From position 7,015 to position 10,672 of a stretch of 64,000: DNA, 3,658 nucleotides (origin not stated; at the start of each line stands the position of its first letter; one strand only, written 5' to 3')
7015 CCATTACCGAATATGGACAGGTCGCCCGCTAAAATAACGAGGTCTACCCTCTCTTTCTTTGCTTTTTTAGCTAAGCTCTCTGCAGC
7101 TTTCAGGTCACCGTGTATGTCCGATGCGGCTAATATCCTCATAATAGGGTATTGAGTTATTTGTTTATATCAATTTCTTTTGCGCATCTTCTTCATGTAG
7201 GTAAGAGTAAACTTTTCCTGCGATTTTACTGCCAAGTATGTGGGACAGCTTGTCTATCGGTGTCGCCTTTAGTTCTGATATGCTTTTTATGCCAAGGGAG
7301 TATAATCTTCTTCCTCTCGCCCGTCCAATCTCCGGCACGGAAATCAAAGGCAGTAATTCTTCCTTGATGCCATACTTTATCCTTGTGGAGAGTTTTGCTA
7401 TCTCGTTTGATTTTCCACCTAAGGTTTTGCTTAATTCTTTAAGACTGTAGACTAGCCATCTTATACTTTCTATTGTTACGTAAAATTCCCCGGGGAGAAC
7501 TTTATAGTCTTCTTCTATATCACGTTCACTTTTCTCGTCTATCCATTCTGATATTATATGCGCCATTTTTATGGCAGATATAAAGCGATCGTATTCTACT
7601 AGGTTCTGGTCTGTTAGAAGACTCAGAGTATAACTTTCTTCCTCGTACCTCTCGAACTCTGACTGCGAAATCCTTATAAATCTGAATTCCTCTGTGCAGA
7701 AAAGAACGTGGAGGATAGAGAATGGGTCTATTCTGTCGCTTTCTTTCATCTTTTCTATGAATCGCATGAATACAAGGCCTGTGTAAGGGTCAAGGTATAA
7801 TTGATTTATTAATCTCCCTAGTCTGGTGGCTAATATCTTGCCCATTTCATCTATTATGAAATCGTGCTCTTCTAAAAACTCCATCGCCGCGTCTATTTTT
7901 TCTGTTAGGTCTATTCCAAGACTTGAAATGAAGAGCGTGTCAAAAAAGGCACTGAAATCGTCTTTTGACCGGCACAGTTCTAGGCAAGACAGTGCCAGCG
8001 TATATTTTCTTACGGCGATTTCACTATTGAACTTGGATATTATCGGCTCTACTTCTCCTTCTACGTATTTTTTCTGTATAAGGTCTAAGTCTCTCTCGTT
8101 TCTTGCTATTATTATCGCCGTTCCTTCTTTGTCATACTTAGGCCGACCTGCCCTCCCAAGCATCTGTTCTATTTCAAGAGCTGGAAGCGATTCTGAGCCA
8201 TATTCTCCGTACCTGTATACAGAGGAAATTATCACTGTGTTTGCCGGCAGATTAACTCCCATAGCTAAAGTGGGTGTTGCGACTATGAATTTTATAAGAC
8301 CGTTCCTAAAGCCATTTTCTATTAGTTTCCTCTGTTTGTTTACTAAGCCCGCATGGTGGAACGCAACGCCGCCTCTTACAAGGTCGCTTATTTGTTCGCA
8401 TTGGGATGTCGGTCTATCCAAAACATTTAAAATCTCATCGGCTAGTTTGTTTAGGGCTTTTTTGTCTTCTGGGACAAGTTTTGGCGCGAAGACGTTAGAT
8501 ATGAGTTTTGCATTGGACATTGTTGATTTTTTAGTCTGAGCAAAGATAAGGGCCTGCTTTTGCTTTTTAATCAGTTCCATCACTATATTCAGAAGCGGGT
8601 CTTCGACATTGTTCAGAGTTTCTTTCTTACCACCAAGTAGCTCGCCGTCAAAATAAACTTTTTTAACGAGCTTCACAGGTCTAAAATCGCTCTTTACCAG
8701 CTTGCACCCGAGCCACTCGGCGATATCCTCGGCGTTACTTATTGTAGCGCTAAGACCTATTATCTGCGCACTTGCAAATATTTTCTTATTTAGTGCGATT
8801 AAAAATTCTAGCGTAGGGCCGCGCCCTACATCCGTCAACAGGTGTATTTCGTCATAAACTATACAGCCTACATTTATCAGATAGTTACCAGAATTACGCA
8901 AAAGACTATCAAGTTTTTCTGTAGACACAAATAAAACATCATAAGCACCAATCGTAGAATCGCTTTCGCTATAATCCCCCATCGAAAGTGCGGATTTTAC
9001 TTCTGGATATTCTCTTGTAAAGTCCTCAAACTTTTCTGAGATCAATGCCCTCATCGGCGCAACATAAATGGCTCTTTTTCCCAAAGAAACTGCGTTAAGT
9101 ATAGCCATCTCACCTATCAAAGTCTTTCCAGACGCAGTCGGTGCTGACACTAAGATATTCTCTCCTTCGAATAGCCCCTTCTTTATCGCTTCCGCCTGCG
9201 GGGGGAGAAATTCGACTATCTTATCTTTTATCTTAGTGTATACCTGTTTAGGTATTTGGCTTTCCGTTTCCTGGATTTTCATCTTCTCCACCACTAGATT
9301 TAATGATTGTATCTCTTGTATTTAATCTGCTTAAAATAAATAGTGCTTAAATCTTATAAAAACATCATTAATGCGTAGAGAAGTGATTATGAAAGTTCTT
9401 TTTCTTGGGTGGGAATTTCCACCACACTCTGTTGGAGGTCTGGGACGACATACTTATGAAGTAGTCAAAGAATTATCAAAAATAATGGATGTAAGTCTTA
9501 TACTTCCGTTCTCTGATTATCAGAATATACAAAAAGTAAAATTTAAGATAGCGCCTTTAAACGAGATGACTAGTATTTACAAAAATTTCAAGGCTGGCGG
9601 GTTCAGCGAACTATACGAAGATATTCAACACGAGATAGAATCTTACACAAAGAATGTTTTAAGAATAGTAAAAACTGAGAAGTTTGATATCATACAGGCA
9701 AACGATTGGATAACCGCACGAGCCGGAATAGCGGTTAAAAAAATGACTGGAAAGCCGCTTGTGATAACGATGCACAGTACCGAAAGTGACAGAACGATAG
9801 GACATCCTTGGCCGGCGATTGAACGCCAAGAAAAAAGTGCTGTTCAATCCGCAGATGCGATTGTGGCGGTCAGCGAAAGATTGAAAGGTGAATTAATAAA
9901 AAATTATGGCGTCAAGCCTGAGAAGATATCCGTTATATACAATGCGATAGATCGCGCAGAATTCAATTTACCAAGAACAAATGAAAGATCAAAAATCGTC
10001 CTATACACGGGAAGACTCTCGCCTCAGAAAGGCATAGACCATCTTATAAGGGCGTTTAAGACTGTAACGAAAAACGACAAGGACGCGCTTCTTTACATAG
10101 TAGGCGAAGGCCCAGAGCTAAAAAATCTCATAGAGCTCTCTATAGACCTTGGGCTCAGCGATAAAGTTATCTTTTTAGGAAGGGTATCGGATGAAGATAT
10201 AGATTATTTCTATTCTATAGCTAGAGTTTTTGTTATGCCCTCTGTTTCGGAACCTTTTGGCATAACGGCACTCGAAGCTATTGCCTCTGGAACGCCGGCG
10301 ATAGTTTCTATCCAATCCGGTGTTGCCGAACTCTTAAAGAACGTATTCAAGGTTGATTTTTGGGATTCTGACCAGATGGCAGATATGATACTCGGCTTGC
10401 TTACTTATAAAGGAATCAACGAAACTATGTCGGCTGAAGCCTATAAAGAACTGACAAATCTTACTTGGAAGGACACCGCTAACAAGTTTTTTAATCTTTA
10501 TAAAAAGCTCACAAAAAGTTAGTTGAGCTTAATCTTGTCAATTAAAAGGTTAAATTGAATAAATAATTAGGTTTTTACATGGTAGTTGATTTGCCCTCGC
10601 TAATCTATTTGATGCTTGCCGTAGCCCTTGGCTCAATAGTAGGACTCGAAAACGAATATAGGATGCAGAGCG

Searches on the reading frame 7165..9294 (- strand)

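Call 59: search_protein_families(library=pfam, proteins=[window:7165-9294:-], max_evalue=0.001)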
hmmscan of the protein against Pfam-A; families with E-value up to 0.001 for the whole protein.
window:7165-9294:- (709 aa): 7 families
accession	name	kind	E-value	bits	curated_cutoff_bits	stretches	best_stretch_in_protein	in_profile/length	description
PF00270.35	DEAD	-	6.4e-29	101.3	26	1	31-190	2-166/167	DEAD/DEAH box helicase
PF21280.2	Helicase_dom4_arc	-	4.3e-25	88.4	27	1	526-642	2-125/125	Archaeal helicase, domain 4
PF00271.37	Helicase_C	-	1e-11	45.5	23.5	1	307-385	39-109/110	Helicase conserved C-terminal domain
PF04851.21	ResIII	-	3.5e-11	43.7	22.5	1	28-186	3-163/164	Type III restriction enzyme, res subunit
PF14520.12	HHH_5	-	4.7e-06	27.4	27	1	649-699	3-55/57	Helix-hairpin-helix domain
PF21999.2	IMS_HHH_1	-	1.3e-05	26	27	1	653-698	3-48/53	DNA polymerase-iota, thumb domain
PF22527.2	DEXQc_Suv3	-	0.00067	19.7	27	0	48-161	17-113/154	DEXQ-box helicase domain of Suv3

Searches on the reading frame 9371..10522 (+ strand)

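Call 59: search_protein_families(library=pfam, proteins=[window:9371-10522:+], max_evalue=0.001)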
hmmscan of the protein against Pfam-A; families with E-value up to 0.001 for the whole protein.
window:9371-10522:+ (383 aa): 7 families
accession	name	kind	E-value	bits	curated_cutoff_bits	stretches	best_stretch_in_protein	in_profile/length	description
PF00534.26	Glycos_transf_1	-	6e-40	137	26.4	1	202-359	10-171/172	Glycosyl transferases group 1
PF13692.12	Glyco_trans_1_4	-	1.1e-30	107.2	27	1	208-345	2-141/142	Glycosyl transferases group 1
PF13439.12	Glyco_transf_4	-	6.5e-25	88.6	28.5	1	21-195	1-168/170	Glycosyltransferase Family 4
PF20706.3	GT4-conflict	-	2.6e-22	79.8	26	1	151-329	137-327/385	Family 4 Glycosyltransferase in conflict systems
PF08323.17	Glyco_transf_5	-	1.5e-15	58.1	22.7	1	8-179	1-228/239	Starch synthase catalytic domain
PF13579.12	Glyco_trans_4_4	-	9.9e-13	49.2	29.7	1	92-191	59-157/158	Glycosyl transferase 4-like domain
PF00982.27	Glyco_transf_20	-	0.00096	18.4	32.5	0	267-375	354-469/473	Glycosyltransferase family 20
